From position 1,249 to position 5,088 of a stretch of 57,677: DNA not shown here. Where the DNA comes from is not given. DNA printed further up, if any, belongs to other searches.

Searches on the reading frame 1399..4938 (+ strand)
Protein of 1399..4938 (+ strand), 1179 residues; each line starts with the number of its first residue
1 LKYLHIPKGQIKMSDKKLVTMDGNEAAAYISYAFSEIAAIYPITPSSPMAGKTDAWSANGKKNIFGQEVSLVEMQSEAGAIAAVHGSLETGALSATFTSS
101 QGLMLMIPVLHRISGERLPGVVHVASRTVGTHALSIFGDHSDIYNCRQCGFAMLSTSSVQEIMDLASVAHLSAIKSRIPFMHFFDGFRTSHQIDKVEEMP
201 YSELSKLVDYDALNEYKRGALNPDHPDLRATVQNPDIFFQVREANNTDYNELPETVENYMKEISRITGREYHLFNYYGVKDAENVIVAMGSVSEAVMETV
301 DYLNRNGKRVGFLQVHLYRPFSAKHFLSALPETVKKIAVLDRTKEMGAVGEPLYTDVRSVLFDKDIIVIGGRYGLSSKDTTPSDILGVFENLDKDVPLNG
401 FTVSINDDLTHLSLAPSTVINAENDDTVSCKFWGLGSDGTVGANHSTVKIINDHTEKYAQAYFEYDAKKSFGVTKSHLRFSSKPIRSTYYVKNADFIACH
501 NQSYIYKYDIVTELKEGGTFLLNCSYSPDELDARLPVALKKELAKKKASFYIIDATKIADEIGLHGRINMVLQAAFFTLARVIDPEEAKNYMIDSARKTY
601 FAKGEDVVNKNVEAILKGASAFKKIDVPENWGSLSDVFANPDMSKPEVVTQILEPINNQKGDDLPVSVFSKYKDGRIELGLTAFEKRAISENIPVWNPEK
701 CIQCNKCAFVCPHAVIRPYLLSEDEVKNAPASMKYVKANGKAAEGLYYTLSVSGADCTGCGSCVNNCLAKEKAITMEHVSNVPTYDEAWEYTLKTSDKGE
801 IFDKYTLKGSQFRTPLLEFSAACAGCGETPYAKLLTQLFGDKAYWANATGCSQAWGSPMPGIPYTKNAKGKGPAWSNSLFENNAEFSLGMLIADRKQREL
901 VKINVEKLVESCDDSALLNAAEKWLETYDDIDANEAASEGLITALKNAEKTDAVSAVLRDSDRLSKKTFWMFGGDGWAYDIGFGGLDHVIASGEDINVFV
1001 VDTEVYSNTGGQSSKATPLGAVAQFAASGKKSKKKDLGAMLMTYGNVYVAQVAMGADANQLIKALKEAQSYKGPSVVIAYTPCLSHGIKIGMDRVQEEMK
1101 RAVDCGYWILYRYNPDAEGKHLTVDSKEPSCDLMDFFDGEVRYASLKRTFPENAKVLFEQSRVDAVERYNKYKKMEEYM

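Call 7: search_protein_families(library=pfam, proteins=[window:1399-4938:+], max_evalue=0.01)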
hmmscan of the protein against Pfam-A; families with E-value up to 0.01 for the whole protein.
window:1399-4938:+ (1179 aa): 14 families
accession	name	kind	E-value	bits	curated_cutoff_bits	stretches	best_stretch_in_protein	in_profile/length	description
PF01855.24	POR_N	-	1.2e-73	248.1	27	1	33-261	5-231/231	Pyruvate flavodoxin/ferredoxin oxidoreductase, thiamine diP-bdg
PF01558.24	POR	-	2.1e-32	113.1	27.4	1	436-619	1-172/173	Pyruvate ferredoxin/flavodoxin oxidoreductase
PF17147.9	PFOR_II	-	2.5e-17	63.5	27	1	282-385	1-102/102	Pyruvate:ferredoxin oxidoreductase core domain II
PF10371.14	EKR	-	2.7e-14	53.2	27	1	644-690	11-55/55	Domain of unknown function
PF02775.26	TPP_enzyme_C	-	3.7e-10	40.2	21.9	1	966-1078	46-150/151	Thiamine pyrophosphate enzyme, C-terminal TPP binding domain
PF13484.11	Fer4_16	-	3.5e-07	31.3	30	1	700-767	1-63/66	4Fe-4S double cluster binding domain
PF12837.12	Fer4_6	-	8.2e-07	29.1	25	1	693-716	1-24/24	4Fe-4S binding domain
PF00037.32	Fer4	-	2e-06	27.8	21.1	1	694-717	1-24/24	4Fe-4S binding domain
PF13187.11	Fer4_9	-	8.6e-06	26.1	27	1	700-768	1-48/52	4Fe-4S dicluster domain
PF12838.12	Fer4_7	-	1.3e-05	26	27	1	700-768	1-49/52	4Fe-4S dicluster domain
PF13237.11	Fer4_10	-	3.4e-05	24.1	25.5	1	695-767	3-52/53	4Fe-4S dicluster domain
PF13183.11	Fer4_8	-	0.00037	21.4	27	1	699-767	3-64/68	4Fe-4S dicluster domain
PF12797.12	Fer4_2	-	0.00076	19.7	24.5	1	694-712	3-21/22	4Fe-4S binding domain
PF14697.11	Fer4_21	-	0.0042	17.6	35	0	698-776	5-59/59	4Fe-4S dicluster domain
